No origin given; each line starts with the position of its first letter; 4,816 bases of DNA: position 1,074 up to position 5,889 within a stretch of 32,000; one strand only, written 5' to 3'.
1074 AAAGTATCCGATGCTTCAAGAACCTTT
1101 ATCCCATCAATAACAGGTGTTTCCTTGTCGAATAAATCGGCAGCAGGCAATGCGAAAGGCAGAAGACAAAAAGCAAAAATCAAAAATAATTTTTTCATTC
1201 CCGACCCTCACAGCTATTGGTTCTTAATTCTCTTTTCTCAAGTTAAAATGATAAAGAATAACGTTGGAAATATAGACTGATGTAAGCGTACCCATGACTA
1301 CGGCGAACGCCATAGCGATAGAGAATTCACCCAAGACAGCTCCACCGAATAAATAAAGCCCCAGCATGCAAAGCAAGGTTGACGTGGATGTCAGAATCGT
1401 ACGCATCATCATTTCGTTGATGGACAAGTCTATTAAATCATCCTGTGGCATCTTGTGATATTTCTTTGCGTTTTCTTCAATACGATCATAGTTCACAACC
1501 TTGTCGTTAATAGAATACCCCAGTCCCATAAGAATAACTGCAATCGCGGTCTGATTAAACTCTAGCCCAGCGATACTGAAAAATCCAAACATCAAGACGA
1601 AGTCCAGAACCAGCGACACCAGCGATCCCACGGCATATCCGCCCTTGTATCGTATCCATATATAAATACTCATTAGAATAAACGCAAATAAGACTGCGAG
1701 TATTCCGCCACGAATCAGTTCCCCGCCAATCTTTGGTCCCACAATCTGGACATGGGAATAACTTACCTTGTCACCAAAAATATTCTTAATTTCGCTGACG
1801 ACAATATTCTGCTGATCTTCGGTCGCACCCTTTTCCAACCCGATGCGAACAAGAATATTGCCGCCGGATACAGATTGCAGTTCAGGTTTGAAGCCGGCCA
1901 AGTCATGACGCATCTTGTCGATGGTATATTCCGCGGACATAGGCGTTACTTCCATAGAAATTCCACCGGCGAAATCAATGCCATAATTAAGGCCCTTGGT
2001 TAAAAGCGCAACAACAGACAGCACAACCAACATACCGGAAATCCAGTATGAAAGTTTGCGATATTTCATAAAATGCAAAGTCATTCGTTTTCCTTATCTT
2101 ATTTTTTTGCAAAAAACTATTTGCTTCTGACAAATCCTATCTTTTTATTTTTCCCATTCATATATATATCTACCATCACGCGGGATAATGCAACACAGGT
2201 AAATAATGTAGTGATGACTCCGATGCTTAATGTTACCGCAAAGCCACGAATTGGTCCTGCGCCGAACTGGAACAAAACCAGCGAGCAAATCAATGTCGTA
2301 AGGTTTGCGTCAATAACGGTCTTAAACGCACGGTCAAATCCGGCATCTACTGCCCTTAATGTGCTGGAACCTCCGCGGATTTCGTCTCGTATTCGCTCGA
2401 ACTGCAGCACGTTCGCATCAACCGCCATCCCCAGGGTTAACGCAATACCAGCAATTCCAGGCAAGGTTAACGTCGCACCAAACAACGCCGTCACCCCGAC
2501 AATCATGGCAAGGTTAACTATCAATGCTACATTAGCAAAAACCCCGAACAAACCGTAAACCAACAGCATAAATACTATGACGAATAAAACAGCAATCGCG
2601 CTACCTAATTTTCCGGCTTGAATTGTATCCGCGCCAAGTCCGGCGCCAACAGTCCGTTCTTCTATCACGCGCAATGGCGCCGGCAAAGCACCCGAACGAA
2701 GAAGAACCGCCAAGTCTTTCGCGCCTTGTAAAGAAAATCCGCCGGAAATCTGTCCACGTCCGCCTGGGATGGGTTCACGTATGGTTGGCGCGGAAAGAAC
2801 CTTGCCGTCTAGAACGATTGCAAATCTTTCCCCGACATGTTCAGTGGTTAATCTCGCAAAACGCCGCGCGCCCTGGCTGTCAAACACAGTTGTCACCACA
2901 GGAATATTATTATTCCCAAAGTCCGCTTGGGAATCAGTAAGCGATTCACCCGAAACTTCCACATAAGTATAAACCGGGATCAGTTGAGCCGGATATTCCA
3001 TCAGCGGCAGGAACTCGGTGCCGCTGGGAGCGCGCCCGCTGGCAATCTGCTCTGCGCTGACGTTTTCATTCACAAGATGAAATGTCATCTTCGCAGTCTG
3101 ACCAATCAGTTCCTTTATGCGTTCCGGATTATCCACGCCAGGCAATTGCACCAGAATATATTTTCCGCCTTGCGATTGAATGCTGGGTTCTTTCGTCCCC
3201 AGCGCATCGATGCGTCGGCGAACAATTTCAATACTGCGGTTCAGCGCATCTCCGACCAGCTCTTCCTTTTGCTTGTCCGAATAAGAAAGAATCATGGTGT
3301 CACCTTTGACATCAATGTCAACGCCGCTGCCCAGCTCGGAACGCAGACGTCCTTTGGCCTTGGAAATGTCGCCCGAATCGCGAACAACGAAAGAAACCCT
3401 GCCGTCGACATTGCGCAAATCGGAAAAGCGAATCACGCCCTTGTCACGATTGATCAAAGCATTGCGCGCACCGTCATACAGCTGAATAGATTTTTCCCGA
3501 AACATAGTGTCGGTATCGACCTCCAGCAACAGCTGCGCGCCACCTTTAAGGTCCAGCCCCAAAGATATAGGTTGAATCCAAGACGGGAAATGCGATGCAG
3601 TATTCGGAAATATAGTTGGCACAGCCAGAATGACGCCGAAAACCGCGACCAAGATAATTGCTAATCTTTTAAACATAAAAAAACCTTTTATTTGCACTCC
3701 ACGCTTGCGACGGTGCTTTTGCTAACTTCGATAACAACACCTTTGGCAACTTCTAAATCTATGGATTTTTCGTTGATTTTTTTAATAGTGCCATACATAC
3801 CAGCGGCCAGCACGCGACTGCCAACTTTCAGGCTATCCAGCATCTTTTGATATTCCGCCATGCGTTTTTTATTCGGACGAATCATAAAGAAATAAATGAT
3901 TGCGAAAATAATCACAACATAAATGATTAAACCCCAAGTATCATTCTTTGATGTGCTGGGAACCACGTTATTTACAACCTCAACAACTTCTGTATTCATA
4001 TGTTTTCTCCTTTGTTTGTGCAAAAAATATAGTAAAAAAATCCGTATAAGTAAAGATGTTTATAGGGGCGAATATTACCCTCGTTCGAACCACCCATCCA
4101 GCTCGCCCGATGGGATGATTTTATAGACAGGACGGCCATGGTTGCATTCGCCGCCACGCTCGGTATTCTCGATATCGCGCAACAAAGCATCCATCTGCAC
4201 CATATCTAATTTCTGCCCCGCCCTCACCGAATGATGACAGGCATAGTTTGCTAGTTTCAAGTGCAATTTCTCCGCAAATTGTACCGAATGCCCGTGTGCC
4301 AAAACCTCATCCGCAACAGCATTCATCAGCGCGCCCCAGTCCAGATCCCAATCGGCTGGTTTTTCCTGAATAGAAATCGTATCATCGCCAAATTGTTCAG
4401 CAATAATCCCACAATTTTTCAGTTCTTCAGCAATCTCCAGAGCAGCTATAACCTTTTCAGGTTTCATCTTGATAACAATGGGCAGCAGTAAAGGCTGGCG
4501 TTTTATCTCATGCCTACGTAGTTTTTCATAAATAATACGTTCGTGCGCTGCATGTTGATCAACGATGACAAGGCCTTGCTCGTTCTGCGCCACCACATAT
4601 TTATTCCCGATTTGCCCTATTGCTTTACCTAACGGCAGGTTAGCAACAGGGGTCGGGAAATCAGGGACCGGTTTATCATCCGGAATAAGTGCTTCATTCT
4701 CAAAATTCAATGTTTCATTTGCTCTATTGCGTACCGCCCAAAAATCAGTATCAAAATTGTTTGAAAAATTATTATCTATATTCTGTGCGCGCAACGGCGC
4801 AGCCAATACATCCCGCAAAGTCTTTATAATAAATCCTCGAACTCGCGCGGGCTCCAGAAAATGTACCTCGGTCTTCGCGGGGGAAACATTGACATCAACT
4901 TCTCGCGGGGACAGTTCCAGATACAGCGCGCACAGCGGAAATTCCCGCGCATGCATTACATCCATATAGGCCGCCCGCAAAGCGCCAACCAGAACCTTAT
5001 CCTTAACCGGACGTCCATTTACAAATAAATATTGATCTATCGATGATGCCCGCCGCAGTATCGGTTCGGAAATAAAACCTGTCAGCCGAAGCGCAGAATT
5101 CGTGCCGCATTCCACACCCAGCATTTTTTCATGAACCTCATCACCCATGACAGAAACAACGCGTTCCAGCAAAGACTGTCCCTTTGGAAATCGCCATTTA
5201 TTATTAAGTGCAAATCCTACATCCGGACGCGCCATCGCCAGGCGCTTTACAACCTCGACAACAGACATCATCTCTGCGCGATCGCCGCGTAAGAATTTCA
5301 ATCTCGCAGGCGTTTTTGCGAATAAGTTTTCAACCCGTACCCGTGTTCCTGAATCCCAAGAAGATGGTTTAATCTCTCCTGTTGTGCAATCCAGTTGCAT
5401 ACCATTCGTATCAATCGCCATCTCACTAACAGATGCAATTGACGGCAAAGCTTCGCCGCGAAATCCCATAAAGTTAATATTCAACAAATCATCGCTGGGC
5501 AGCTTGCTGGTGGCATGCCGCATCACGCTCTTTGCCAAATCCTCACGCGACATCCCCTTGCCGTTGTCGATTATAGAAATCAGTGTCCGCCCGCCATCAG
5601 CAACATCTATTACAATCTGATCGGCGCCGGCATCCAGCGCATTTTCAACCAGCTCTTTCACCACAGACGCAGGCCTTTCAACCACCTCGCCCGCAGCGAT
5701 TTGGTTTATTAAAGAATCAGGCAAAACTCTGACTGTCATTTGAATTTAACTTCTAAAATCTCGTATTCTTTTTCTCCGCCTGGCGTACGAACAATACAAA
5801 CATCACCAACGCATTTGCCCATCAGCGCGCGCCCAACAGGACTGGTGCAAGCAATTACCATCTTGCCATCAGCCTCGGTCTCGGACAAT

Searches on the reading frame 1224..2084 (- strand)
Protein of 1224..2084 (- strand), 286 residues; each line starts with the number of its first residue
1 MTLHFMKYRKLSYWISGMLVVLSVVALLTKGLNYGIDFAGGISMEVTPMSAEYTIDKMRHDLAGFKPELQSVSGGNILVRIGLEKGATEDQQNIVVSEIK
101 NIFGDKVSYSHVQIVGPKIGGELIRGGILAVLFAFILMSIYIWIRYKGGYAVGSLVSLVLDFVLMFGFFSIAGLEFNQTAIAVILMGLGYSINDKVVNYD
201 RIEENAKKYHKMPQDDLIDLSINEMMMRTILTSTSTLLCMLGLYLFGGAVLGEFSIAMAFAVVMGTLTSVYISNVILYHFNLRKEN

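Call 7: search_protein_families(library=ncbifam, proteins=[window:1224-2084:-], max_evalue=0.00001)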
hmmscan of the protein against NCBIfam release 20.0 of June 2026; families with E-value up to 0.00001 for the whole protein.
window:1224-2084:- (286 aa): 21 families
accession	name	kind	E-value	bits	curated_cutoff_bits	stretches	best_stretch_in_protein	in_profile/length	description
NF011315.0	PRK14726.1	equivalog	5e-77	259.8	1249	1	3-285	547-832/855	protein translocase subunit SecDF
TIGR00966.2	transloc_SecF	equivalog_domain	5e-75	252.6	160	1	4-279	2-278/279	protein translocase subunit SecF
NF009583.0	PRK13024.1-3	subfamily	1.1e-73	248.6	721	1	3-281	457-734/755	protein translocase subunit SecDF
NF009585.0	PRK13024.1-5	equivalog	6.8e-50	170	1037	1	2-285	669-982/993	protein translocase subunit SecDF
NF009580.0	PRK13023.1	equivalog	1.7e-49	168.8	1153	1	4-284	471-754/775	protein translocase subunit SecDF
NF009581.0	PRK13024.1-1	equivalog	9.6e-44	149.6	1058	1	3-281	449-730/752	protein translocase subunit SecDF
TIGR00916.1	2A0604s01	subfamily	3.2e-43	148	148.6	1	102-270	65-231/231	SecD/SecF family protein translocase subunit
NF009584.0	PRK13024.1-4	equivalog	3.6e-38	131.4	1171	1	3-280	451-731/759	protein translocase subunit SecDF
NF009582.0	PRK13024.1-2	equivalog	5.9e-29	100.6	723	1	5-281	522-825/859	protein translocase subunit SecDF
NF046001.1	SecDF_plasm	equivalog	5.2e-23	81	500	1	19-284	555-850/878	protein translocase subunit SecDF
NF006353.0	PRK08578.1-1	subfamily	3.5e-20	72.6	282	1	7-264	4-252/281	preprotein translocase subunit SecF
NF006357.0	PRK08578.2-1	equivalog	2.1e-19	70.4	304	1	6-281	2-273/282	preprotein translocase subunit SecF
NF009540.0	PRK12911.1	equivalog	5.8e-19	67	1878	1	120-286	1229-1399/1403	bifunctional preprotein translocase subunit SecD/SecF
NF006218.0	PRK08343.1-4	subfamily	2.3e-15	56.3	383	1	104-268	219-376/392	preprotein translocase subunit SecD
TIGR01129.1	secD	equivalog_domain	4.7e-15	55.6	244.4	1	107-276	230-396/397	protein translocase subunit SecD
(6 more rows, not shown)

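Call 41: find_encoding_contigs(protein=window:1224-2084:-, flank=10000, max_places=2)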
Protein window:1224-2084:- (286 aa): 1 contig read that carries it; 1 place shown.
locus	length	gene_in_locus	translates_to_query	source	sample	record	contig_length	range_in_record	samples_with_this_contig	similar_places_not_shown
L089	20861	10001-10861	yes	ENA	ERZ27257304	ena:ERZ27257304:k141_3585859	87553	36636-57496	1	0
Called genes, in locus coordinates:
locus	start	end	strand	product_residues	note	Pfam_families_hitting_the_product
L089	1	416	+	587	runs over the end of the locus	PF11104:PilM_2 (weak), PF14450:FtsA, PF00834:Ribul_P_3_epim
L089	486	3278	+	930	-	-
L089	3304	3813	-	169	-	PF00226:DnaJ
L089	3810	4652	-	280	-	PF02899:Phage_int_SAM_1, PF00589:Phage_integrase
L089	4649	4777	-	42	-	-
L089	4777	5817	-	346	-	PF03739:LptF_LptG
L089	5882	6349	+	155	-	PF03449:GreA_GreB_N, PF01272:GreA_GreB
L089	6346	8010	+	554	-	PF02518:HATPase_c, PF13589:HATPase_c_3, PF01119:DNA_mis_repair, PF08676:MutL_C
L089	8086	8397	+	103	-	PF02699:YajC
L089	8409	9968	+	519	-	PF07549:Sec_GG (faint), PF21760:SecD_1st, PF22599:SecDF_P1_head, PF02355:SecD_SecF_C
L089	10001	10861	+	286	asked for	PF07549:Sec_GG, PF02355:SecD_SecF_C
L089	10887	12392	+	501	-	PF00595:PDZ, PF03572:Peptidase_S41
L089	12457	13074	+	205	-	PF01569:PAP2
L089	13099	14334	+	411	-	-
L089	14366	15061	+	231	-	-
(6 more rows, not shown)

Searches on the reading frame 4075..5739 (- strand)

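Call 7: search_protein_families(library=ncbifam, proteins=[window:4075-5739:-], max_evalue=0.00001)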
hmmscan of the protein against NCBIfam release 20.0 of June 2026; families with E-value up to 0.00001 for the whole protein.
window:4075-5739:- (554 aa): 9 families
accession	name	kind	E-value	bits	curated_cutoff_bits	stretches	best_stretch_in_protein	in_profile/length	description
NF000953.0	PRK00095.2-4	equivalog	1.6e-173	578.9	693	2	1-315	1-331/611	DNA mismatch repair endonuclease MutL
NF000949.0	PRK00095.1-2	equivalog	1.4e-160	536.4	750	2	2-320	6-333/634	DNA mismatch repair endonuclease MutL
NF000952.0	PRK00095.2-2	subfamily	1.8e-147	492.5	840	2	1-328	1-343/623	DNA mismatch repair endonuclease MutL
TIGR00585.2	mutl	equivalog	3.7e-143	478.3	180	2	3-323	1-334/555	DNA mismatch repair endonuclease MutL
NF000950.0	PRK00095.1-3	equivalog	5.7e-115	385.1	756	2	3-314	4-327/641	DNA mismatch repair endonuclease MutL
NF000948.0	PRK00095.1-1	equivalog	8.6e-99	332.2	701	1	1-339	1-355/625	DNA mismatch repair endonuclease MutL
NF000951.0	PRK00095.2-1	equivalog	6e-82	276.1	391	1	2-553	4-549/559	DNA mismatch repair endonuclease MutL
NF000954.0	PRK00095.2-5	equivalog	2.3e-66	224.4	937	1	3-316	7-332/588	DNA mismatch repair endonuclease MutL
NF050001.1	restrict_BbrUII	equivalog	5.2e-07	28.6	550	1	24-70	22-66/659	BbrUII/HgiDII family restriction enzyme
